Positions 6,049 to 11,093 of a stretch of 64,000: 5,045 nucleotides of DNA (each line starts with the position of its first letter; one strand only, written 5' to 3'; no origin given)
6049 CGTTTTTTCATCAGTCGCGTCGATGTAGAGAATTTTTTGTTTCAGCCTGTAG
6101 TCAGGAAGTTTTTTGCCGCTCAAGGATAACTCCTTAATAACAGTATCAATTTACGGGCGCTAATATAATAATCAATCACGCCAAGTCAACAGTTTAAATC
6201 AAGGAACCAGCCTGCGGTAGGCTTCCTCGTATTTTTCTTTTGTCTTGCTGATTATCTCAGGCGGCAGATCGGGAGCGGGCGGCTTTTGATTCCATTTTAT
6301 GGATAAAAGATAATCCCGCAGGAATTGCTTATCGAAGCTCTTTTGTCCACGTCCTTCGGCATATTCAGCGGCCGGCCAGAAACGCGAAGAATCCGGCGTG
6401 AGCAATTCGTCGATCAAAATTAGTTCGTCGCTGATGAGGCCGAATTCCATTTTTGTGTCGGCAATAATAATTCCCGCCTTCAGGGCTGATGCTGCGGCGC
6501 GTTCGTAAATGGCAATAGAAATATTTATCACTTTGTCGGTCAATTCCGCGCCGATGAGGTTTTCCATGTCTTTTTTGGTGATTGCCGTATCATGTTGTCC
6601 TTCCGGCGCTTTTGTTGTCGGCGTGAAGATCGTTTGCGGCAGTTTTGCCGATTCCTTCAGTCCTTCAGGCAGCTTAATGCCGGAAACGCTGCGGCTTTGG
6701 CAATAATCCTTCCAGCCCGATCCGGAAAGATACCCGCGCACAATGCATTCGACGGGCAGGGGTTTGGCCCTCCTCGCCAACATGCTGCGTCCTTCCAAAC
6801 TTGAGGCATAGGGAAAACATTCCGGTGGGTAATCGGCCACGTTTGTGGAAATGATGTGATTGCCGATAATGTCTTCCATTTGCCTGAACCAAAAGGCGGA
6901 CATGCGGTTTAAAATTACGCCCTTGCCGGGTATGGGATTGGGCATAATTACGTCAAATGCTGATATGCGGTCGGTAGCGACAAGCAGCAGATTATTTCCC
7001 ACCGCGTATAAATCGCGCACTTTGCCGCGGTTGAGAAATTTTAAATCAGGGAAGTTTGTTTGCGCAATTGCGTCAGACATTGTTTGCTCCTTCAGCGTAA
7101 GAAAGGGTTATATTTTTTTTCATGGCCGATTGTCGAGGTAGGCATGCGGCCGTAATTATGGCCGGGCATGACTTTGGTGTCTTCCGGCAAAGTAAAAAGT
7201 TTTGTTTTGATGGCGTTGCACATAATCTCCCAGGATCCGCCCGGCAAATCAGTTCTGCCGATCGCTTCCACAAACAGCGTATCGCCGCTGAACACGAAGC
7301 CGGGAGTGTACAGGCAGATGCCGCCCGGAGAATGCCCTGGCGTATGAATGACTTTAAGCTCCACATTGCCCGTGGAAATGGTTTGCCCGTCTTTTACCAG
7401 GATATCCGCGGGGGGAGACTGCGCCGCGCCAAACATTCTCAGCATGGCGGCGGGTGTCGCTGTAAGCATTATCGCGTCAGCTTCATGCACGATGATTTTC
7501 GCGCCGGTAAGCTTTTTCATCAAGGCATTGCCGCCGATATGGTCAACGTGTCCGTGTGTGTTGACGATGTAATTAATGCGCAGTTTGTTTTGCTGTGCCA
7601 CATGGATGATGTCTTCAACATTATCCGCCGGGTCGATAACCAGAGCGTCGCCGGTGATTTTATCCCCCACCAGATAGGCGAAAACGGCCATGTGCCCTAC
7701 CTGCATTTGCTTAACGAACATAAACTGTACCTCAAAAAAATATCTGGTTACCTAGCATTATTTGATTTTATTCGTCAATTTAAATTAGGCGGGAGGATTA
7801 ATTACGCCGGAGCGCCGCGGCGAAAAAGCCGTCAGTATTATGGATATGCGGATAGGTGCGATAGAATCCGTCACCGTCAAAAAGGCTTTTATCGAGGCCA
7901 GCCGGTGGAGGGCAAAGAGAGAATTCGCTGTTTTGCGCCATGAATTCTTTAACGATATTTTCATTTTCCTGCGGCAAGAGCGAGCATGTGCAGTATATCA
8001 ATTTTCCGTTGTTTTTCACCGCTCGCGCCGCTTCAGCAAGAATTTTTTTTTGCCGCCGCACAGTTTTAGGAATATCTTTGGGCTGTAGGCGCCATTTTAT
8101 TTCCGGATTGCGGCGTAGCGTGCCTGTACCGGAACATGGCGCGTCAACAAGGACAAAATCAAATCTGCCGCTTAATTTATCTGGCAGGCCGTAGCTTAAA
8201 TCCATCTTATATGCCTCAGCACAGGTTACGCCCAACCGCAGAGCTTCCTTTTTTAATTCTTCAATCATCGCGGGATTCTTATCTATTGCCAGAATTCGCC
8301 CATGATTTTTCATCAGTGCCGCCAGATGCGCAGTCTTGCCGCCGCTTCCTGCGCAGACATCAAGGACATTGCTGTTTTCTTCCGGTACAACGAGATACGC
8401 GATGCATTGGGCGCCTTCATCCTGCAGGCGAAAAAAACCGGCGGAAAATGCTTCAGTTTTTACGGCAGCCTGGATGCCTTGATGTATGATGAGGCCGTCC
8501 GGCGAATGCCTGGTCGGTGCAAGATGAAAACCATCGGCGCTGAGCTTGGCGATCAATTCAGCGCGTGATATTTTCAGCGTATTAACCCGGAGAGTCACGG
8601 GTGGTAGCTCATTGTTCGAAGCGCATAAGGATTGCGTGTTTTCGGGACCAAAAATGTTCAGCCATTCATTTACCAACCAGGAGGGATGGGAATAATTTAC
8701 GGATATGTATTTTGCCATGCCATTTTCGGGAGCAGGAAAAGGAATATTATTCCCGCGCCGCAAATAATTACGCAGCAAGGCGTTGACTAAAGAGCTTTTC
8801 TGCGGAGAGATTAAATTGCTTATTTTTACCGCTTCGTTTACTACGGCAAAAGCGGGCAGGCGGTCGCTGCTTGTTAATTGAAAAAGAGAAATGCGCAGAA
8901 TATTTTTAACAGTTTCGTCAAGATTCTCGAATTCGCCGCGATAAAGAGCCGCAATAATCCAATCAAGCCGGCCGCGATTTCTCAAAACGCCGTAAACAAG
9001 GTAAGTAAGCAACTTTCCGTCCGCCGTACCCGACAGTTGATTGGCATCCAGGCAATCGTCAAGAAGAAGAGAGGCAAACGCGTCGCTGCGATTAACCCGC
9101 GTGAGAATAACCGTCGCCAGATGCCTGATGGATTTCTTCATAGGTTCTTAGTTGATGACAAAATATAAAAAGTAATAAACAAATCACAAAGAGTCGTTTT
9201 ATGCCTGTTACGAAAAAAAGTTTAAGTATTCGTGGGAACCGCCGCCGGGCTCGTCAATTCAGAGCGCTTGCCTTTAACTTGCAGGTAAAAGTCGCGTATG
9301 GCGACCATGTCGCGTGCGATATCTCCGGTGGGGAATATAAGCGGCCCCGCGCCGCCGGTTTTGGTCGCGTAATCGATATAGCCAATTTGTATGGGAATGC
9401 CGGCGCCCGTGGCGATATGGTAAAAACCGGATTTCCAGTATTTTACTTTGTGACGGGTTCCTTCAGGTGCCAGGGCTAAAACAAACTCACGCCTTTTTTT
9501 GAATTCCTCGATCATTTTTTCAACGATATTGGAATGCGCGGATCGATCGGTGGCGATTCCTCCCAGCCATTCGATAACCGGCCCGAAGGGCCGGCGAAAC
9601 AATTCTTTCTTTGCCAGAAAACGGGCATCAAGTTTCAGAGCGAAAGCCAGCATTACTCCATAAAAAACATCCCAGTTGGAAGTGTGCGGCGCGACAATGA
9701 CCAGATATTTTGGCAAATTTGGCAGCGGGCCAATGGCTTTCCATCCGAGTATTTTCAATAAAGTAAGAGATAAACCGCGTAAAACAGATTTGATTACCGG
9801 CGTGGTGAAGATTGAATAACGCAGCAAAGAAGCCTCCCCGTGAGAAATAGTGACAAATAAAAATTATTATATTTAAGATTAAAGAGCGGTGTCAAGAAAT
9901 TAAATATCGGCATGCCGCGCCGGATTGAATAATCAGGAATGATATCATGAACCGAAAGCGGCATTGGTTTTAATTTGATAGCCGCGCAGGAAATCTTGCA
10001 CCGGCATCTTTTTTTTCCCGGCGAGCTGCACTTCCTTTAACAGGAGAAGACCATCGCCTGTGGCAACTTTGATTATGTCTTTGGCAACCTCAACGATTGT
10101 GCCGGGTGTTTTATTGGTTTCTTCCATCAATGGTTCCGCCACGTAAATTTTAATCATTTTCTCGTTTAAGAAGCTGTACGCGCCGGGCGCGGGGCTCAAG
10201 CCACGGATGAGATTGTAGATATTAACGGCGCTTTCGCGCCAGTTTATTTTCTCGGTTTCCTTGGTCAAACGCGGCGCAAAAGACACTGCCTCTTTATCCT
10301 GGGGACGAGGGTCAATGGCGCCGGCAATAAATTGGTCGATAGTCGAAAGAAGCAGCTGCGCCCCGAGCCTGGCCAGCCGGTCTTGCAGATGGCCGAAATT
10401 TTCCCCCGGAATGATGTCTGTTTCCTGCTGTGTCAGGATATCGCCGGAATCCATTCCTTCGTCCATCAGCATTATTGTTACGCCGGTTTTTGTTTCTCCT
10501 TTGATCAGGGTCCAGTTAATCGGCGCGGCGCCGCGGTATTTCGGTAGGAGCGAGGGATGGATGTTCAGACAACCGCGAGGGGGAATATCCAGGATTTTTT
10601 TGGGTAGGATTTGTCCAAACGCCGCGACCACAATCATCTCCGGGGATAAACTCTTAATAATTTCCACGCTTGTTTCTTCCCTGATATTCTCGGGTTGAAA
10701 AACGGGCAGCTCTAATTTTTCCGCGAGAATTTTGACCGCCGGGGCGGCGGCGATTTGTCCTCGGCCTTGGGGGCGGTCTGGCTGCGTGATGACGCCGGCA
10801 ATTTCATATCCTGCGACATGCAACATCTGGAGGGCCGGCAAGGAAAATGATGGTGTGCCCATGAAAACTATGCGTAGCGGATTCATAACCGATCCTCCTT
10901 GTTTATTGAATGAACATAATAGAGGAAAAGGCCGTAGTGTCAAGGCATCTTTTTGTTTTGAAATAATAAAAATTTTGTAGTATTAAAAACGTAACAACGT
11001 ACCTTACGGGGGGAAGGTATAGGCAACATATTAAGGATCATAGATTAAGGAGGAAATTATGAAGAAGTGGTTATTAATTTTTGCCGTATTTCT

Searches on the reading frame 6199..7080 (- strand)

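Call 34: search_protein_families(library=pfam, proteins=[window:6199-7080:-], max_evalue=0.00001)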
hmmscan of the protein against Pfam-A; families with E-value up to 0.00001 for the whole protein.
window:6199-7080:- (293 aa): 1 family
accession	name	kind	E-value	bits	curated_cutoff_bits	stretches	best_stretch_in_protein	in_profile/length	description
PF01259.24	SAICAR_synt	-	4.8e-73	246.2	20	1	16-266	2-229/233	SAICAR synthetase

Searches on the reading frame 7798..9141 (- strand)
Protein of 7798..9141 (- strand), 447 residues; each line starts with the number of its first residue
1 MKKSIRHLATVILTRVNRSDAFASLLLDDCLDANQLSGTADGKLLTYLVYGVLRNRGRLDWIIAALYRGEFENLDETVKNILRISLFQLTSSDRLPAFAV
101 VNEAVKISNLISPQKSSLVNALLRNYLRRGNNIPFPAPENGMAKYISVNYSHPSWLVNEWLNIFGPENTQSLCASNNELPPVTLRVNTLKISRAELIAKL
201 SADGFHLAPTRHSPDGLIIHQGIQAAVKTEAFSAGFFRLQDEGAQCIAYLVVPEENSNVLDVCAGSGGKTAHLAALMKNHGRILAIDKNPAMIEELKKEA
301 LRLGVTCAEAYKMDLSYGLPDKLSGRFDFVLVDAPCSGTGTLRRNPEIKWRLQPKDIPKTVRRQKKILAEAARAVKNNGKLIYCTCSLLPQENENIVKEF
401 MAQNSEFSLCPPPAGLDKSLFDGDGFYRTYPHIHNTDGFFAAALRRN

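Call 34: search_protein_families(library=pfam, proteins=[window:7798-9141:-], max_evalue=0.00001)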
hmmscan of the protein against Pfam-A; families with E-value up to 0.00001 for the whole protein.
window:7798-9141:- (447 aa): 6 families
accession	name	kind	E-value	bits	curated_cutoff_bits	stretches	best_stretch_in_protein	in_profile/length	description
PF01189.24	Methyltr_RsmB-F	-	2.1e-56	191.2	27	1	249-445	2-199/199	16S rRNA methyltransferase RsmB/F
PF01029.23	NusB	-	1.4e-22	80.9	23.1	1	5-128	3-133/133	NusB family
PF22458.1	RsmF-B_ferredox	-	2.4e-21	76.1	27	1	152-223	1-71/74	Methyltr_RsmF/B-like, ferredoxin-like domain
PF13847.12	Methyltransf_31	-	5.9e-12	45.9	27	1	254-401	2-123/145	Methyltransferase domain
PF13649.12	Methyltransf_25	-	4.8e-08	34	27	1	259-332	1-70/97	Methyltransferase domain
PF17125.10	Methyltr_RsmF_N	-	8.7e-06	26.5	34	0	157-241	6-85/86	N-terminal domain of 16S rRNA methyltransferase RsmF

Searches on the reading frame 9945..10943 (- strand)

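Call 34: search_protein_families(library=pfam, proteins=[window:9945-10943:-], max_evalue=0.00001)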
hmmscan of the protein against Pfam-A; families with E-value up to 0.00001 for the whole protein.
window:9945-10943:- (332 aa): 2 families
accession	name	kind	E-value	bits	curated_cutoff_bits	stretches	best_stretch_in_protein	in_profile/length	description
PF00551.24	Formyl_trans_N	-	6e-46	156.9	26.1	1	24-201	2-180/181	Formyl transferase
PF02911.23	Formyl_trans_C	-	3.4e-31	107.8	21.1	1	225-322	1-99/100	Formyl transferase, C-terminal domain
